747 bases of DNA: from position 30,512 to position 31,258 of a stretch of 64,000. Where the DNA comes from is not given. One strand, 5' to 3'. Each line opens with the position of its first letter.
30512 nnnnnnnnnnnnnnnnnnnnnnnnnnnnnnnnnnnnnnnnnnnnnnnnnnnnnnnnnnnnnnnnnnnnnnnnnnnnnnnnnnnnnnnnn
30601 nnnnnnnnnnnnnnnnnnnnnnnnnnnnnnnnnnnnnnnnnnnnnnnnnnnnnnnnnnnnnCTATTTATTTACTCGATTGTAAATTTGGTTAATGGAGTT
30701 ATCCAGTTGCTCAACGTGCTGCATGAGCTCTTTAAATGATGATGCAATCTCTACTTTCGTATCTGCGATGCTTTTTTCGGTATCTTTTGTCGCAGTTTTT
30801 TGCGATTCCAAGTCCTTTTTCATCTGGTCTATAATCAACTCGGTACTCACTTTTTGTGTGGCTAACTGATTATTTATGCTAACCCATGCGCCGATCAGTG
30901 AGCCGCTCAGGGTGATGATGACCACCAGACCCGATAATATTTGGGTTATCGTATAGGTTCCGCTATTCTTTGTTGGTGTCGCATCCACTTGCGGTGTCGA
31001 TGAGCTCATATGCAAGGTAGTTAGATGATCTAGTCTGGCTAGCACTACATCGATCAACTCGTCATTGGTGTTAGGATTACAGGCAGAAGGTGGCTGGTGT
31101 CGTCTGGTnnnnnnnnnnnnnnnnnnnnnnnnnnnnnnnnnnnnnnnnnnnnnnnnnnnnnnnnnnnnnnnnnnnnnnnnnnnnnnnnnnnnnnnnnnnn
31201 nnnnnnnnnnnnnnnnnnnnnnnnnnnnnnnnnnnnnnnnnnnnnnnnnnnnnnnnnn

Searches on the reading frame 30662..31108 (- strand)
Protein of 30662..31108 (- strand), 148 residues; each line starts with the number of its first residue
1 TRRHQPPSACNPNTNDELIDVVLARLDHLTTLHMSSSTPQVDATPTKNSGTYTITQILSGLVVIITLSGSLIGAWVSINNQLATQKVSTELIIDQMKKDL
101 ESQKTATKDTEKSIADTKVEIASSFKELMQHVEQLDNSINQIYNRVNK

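Call 41: search_protein_families(library=pfam, proteins=[window:30662-31108:-], max_evalue=0.01)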
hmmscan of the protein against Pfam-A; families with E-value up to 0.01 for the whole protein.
window:30662-31108:- (148 aa): 2 families
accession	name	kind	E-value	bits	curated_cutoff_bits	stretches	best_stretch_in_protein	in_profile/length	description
PF07889.17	DUF1664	-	0.0051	17.3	34.6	1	79-143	54-121/124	Protein of unknown function (DUF1664)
PF03487.18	IL13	-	0.0099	16.2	25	0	93-135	78-124/129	Interleukin-13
